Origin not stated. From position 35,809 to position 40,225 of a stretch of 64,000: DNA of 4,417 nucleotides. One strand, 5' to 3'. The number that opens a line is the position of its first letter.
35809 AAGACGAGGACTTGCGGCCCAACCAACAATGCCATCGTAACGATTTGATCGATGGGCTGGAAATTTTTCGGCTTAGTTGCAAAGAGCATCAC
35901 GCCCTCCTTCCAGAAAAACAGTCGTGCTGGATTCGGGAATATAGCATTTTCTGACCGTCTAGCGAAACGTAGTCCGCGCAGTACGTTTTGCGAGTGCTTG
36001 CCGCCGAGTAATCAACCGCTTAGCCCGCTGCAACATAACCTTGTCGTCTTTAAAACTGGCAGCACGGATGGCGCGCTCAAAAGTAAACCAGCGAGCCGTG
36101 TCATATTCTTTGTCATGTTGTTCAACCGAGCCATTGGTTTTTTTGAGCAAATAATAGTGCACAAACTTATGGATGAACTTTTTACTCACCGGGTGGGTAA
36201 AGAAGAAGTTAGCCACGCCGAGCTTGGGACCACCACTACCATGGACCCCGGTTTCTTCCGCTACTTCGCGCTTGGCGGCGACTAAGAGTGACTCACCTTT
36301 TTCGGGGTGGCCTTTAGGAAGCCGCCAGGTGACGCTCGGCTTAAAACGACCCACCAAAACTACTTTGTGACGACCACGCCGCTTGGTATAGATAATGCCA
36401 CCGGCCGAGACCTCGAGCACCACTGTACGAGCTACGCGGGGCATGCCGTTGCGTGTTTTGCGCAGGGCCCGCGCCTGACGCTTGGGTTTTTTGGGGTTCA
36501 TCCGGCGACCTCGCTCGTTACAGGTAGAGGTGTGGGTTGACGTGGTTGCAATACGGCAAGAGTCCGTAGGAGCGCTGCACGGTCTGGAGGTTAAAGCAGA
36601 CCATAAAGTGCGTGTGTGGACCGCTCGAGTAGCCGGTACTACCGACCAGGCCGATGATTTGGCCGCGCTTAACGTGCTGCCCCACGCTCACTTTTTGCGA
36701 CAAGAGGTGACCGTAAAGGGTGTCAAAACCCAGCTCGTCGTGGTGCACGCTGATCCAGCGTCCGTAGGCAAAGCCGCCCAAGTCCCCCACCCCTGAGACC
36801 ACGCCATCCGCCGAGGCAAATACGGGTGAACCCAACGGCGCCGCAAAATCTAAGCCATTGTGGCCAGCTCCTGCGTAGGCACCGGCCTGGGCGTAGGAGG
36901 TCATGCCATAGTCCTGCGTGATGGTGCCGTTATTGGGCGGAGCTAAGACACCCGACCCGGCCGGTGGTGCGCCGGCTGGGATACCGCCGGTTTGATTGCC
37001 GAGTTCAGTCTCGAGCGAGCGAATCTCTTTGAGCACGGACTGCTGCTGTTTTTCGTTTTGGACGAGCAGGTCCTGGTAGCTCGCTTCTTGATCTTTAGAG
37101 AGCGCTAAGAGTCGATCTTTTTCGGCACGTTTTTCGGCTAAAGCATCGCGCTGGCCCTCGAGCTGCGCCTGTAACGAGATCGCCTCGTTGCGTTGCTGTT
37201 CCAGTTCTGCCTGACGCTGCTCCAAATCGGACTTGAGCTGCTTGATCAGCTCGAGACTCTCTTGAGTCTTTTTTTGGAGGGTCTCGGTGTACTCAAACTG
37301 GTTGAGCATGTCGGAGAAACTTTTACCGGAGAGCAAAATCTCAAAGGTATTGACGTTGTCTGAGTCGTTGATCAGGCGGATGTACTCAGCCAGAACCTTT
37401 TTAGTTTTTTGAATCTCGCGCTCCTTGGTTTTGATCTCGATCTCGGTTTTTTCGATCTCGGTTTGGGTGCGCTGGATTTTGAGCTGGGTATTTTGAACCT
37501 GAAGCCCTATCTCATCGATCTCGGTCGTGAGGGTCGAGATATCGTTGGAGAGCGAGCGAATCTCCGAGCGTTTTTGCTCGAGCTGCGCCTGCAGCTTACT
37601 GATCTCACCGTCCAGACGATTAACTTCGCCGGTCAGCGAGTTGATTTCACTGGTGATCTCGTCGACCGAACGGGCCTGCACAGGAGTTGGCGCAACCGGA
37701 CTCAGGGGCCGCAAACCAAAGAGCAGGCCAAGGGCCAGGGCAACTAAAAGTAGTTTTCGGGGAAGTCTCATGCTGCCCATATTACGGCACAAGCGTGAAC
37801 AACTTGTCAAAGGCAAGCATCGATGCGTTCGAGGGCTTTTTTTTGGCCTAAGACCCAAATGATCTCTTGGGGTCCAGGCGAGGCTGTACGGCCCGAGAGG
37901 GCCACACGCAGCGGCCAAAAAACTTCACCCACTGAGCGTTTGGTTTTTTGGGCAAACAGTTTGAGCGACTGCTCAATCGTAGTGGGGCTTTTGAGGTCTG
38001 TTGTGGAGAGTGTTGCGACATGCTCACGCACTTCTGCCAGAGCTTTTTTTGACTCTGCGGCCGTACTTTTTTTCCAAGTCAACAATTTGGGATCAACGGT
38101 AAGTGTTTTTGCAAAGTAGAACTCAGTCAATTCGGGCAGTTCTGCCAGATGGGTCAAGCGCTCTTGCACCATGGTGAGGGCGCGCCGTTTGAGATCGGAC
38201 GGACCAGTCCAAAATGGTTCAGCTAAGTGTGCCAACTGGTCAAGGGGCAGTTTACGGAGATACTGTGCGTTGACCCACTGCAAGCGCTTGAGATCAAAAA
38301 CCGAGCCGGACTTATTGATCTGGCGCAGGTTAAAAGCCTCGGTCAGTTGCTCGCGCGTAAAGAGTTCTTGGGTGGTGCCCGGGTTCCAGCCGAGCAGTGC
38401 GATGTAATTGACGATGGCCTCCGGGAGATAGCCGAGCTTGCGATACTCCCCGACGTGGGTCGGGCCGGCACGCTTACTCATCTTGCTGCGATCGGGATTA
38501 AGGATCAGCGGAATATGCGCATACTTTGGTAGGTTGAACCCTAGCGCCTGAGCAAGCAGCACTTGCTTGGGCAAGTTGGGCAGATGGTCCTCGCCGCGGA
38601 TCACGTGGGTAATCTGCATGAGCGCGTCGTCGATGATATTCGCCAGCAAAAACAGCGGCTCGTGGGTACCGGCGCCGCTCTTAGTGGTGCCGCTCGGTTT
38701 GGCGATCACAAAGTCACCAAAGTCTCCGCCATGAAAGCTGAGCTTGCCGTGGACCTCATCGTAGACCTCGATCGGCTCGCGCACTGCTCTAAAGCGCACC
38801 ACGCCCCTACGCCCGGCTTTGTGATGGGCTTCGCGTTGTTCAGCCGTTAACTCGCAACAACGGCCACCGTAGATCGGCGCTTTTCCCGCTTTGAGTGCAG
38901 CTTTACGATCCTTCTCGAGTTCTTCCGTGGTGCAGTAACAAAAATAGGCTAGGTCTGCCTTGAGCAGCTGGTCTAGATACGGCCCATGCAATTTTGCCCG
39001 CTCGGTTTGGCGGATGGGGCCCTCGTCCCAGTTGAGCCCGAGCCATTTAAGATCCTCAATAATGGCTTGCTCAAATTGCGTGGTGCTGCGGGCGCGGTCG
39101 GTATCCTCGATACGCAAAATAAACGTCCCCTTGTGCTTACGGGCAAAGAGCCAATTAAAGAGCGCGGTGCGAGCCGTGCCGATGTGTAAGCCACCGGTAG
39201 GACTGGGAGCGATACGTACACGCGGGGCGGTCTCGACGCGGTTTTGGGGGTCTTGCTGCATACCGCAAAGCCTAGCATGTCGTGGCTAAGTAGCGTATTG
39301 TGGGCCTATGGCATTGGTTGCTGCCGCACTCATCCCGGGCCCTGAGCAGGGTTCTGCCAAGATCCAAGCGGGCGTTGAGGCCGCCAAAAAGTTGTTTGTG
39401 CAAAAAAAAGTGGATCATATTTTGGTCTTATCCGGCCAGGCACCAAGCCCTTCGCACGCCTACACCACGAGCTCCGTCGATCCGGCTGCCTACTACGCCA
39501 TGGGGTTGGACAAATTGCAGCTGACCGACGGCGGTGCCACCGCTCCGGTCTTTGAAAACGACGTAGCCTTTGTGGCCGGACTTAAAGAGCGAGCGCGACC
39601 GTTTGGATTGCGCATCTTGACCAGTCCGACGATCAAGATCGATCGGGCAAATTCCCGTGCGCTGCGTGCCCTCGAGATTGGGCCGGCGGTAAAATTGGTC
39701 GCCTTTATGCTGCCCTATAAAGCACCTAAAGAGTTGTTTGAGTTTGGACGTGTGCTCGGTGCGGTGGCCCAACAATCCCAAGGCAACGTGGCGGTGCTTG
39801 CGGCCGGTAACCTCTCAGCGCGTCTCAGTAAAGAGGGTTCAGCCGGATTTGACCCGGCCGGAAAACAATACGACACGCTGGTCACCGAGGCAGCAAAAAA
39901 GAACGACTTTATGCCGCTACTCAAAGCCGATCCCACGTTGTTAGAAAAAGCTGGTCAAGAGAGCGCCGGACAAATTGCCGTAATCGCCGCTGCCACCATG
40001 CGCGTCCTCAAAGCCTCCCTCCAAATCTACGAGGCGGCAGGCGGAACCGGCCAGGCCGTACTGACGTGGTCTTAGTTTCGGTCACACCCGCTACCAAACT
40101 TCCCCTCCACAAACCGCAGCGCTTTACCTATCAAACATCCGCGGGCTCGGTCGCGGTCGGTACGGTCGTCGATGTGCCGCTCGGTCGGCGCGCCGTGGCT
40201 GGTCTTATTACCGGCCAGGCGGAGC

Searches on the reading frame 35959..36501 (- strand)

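Call 58: search_protein_families(library=pfam, proteins=[window:35959-36501:-], max_evalue=0.01)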
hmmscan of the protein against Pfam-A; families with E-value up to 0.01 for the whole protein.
window:35959-36501:- (180 aa): 1 family
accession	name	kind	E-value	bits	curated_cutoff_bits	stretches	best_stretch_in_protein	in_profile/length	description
PF00293.34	NUDIX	-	2e-20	73.6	21.1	1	32-153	5-127/134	NUDIX domain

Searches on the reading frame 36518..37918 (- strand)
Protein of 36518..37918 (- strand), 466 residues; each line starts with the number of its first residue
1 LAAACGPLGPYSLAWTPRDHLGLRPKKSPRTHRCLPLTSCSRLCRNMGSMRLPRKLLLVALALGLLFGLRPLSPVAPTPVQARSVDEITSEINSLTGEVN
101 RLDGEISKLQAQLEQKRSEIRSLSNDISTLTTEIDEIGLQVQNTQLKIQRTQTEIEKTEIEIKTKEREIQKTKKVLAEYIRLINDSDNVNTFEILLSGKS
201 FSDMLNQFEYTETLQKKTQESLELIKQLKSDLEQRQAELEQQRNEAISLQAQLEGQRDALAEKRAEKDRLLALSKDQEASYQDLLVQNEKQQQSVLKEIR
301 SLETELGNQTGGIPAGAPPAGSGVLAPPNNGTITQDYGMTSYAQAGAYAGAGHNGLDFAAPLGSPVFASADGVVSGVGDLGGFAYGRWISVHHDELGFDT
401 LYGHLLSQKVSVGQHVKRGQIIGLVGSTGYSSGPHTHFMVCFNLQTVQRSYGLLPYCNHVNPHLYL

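Call 8: search_protein_families(library=pfam, proteins=[window:36518-37918:-], max_evalue=0.001)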
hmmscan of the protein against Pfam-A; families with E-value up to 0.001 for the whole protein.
window:36518-37918:- (466 aa): 5 families
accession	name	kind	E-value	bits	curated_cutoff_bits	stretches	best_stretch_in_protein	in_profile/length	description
PF01551.29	Peptidase_M23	-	3.2e-25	88.6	28.7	1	352-445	2-92/96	Peptidase family M23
PF11559.13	ADIP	-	0.00017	22.2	34.3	1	89-177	58-150/151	Afadin- and alpha -actinin-Binding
PF24568.1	CC_PcsB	-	0.00025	21.3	27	1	162-234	1-74/75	Peptidoglycan hydrolase PcsB, coiled-coil domain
PF06818.20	Fez1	-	0.00038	21.4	34.4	0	99-175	5-81/199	Fez1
PF15905.10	HMMR_N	-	0.00096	19.1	30.1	0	87-175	227-312/330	Hyaluronan mediated motility receptor N-terminal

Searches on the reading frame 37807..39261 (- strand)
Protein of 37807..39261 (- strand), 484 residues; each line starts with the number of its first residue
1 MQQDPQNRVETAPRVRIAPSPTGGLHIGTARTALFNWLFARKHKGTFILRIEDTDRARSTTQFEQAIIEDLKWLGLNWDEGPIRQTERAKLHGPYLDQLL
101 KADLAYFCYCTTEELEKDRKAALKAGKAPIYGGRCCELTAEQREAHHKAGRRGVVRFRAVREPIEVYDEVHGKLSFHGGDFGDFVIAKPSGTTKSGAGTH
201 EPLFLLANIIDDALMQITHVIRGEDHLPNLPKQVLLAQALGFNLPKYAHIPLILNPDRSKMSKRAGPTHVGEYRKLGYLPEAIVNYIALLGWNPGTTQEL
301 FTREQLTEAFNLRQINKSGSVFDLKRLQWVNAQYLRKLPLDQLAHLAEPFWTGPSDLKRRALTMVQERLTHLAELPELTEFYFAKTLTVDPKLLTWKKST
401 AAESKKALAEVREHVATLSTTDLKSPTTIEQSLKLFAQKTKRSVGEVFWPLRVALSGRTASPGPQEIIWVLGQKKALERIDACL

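Call 8: search_protein_families(library=pfam, proteins=[window:37807-39261:-], max_evalue=0.001)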
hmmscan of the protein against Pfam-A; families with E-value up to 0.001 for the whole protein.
window:37807-39261:- (484 aa): 2 families
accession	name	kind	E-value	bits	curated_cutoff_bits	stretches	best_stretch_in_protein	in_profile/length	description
PF00749.27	tRNA-synt_1c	-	4.6e-93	312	23.4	1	14-329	3-314/314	tRNA synthetases class I (E and Q), catalytic domain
PF19269.4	Anticodon_2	-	8.6e-28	97.9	23.6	1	342-483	1-140/141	Anticodon binding domain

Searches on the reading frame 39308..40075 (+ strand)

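Call 8: search_protein_families(library=pfam, proteins=[window:39308-40075:+], max_evalue=0.001)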
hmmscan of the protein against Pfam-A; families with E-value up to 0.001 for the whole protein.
window:39308-40075:+ (255 aa): 1 family
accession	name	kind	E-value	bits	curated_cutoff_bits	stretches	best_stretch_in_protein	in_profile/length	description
PF02900.23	LigB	-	4.8e-09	36.1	26.3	1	125-230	132-242/269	Catalytic LigB subunit of aromatic ring-opening dioxygenase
